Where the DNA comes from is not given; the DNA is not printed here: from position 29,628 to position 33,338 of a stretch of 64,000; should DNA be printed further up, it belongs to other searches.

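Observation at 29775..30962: vgrG with a ~395-aa C-terminal extension carrying a caspase/CHAT-like His...Cys arrangement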

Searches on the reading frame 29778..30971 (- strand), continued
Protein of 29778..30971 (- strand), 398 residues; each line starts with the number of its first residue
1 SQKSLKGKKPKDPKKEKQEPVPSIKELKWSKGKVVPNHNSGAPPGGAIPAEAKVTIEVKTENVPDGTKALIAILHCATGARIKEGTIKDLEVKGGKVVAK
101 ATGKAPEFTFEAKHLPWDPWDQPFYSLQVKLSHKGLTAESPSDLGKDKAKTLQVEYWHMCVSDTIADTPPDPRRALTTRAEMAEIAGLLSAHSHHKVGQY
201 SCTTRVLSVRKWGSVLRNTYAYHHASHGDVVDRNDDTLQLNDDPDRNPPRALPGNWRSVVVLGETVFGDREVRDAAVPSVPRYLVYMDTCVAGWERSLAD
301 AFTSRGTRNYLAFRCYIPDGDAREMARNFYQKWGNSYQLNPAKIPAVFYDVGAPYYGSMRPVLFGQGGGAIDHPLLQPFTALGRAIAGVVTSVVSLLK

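Call 64: search_protein_families(library=pfam, proteins=[P0095, P0149, P0153, P0161, P0165, P0179, P0135, P0150, P0211], max_evalue=0.01)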
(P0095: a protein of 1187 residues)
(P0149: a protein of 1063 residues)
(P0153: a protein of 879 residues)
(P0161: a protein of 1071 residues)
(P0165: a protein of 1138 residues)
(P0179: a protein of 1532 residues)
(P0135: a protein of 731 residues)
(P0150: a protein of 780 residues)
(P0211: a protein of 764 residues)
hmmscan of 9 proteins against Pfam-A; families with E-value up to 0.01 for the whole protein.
P0095 (1187 aa): 5 families
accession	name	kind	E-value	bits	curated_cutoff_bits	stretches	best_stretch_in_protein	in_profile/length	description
PF05954.17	Phage_GPD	-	5.4e-91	305.4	30.1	1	33-332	2-303/305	Phage tail baseplate hub (GPD)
PF22178.3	Gp5_trimer_C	-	1.5e-22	80.3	30.9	1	570-677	1-108/112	Bacteriophage T4 gp5 C-terminal trimerisation domain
PF04717.18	Phage_base_V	-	1.7e-14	54.4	23.8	1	485-553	11-75/75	Type VI secretion system/phage-baseplate injector OB domain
PF20093.5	DUF6484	-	0.00098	20.2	27.6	1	530-552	39-61/61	Domain of unknown function (DUF6484)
PF10106.14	DUF2345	-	0.0019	18.5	30.7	0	705-745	103-143/151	Uncharacterized protein conserved in bacteria (DUF2345)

P0149 (1063 aa): 3 families
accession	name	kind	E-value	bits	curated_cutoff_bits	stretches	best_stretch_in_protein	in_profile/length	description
PF13583.11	Reprolysin_4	-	0.00018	21.7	22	1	677-727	133-182/203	Metallo-peptidase family M12B Reprolysin-like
PF13688.12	Reprolysin_5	-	0.00092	19.9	27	1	677-728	139-195/196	Metallo-peptidase family M12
PF13574.12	Reprolysin_2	-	0.0079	16.5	27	0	677-726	123-178/195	Metallo-peptidase family M12B Reprolysin-like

P0153 (879 aa): 0 families

P0161 (1071 aa): 2 families
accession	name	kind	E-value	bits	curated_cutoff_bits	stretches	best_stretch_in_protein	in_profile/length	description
PF13688.12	Reprolysin_5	-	0.00037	21.2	27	1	677-725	136-189/196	Metallo-peptidase family M12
PF13583.11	Reprolysin_4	-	0.00072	19.7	22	1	679-726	133-179/203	Metallo-peptidase family M12B Reprolysin-like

P0165 (1138 aa): 0 families

P0179 (1532 aa): 4 families
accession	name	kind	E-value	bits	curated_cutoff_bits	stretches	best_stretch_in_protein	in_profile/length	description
PF18998.6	Flg_new_2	-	6.6e-09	36.1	23.6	1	1297-1367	4-72/73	Divergent InlB B-repeat domain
PF12677.13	DUF3797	-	0.0017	18.6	25.1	0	1413-1426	8-21/48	Domain of unknown function (DUF3797)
PF01783.29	Ribosomal_L32p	-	0.0048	17.5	21.3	0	1460-1490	26-54/56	Ribosomal L32p protein family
PF23475.1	zf-Tbcl_FmdE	-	0.0048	16.8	23.2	0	1459-1481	6-28/35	FmdE treble clef zinc finger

P0135 (731 aa): 0 families

P0150 (780 aa): 2 families
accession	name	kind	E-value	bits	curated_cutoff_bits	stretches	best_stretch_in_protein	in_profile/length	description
PF01471.23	PG_binding_1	-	1.6e-15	57.4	23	1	276-325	8-57/57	Putative peptidoglycan binding domain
PF00691.25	OmpA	-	2.1e-09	38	27.2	1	190-257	1-66/98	OmpA family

P0211 (764 aa): 0 families

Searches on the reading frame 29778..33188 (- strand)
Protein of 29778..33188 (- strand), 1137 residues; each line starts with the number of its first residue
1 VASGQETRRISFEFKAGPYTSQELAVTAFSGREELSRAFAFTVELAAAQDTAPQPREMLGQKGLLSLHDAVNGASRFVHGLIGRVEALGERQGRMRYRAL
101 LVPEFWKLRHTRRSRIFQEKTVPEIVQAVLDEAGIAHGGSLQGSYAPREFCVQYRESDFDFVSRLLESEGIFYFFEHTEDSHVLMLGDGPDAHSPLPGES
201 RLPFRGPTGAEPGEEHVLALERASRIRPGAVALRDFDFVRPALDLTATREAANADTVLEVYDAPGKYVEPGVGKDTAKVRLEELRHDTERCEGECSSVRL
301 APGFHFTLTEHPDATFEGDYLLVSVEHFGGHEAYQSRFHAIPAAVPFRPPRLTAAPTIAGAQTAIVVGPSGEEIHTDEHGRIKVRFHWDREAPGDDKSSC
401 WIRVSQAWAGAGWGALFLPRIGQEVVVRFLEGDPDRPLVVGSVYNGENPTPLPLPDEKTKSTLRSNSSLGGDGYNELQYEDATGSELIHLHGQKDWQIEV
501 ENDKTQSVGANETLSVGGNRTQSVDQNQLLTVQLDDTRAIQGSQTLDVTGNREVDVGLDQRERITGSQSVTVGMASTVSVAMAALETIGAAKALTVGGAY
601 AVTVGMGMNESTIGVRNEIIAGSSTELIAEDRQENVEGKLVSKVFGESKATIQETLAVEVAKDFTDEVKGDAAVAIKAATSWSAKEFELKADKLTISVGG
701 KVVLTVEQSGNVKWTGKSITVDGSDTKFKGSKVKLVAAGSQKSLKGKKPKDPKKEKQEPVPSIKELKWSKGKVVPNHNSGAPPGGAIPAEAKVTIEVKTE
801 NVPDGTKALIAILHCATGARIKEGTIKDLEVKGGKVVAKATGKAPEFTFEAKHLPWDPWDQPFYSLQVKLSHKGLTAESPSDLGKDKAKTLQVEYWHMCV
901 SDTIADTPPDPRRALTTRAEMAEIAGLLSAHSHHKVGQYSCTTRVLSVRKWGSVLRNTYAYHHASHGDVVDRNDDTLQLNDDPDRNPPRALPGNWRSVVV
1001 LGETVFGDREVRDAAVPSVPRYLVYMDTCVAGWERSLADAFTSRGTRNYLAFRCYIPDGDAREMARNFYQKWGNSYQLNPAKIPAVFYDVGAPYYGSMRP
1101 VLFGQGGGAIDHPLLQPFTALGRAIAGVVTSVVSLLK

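Call 6: search_protein_families(library=pfam, proteins=[window:29778-33188:-], max_evalue=1)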
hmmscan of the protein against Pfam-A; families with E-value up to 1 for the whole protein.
window:29778-33188:- (1137 aa): 6 families
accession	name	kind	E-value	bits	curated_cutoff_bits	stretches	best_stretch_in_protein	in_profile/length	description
PF05954.17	Phage_GPD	-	1.7e-90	303.8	30.1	1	32-330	1-302/305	Phage tail baseplate hub (GPD)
PF22178.3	Gp5_trimer_C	-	7.4e-36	123.2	30.9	3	461-572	1-112/112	Bacteriophage T4 gp5 C-terminal trimerisation domain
PF04717.18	Phage_base_V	-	5.2e-16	59.2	23.8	1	376-444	11-75/75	Type VI secretion system/phage-baseplate injector OB domain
PF06715.18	Gp5_C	-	4.5e-08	33.1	20.4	1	510-528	1-19/24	Gp5 C-terminal repeat (3 copies)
PF20093.5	DUF6484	-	3.1e-05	25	27.6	1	420-441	38-59/61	Domain of unknown function (DUF6484)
PF12770.12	CHAT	-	0.17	11.7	24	1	1009-1074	180-251/289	CHAT domain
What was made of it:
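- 29775..33188 (-): Complete vgrG gene (1137 aa plus stop): spike core followed by the C-terminal effector extension. Pfam Phage_GPD, Phage_base_V and Gp5_trimer_C (call 6).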
